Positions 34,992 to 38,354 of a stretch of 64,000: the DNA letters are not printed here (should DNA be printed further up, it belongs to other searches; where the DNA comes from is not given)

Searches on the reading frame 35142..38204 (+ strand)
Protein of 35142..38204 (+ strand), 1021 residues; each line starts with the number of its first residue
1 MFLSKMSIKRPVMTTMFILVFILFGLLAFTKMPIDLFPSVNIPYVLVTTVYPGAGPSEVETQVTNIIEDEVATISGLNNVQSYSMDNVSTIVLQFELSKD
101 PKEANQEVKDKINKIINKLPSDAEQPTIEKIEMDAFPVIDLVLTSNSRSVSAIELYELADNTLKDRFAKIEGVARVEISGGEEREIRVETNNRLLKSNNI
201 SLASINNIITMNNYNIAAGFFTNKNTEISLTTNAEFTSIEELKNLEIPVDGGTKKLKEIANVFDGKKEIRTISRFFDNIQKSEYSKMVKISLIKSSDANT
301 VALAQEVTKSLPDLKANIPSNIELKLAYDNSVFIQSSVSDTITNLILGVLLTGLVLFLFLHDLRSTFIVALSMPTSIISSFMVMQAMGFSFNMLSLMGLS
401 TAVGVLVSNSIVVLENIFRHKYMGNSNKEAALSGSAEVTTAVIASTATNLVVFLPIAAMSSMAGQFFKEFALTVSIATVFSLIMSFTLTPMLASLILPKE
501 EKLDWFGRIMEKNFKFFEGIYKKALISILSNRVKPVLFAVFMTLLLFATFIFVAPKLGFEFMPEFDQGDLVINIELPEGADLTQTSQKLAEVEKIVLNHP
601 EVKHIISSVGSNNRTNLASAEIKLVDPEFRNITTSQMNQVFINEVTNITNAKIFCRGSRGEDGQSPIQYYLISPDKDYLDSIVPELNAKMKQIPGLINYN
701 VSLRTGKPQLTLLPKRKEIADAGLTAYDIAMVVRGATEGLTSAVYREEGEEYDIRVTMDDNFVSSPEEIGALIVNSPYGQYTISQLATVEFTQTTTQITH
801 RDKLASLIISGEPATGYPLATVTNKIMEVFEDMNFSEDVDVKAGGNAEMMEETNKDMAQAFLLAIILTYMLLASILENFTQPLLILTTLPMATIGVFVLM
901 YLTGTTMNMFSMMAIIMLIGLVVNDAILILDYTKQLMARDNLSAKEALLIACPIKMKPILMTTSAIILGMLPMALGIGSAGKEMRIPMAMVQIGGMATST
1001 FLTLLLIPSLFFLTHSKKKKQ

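Call 73: search_protein_families(library=pfam, proteins=[window:35142-38204:+], max_evalue=0.00001)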
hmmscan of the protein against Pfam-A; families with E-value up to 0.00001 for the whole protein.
window:35142-38204:+ (1021 aa): 1 family
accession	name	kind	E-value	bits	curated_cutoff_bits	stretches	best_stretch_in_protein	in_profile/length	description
PF00873.25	ACR_tran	-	1.6e-239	798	28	1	4-1014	2-1020/1021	AcrB/AcrD/AcrF family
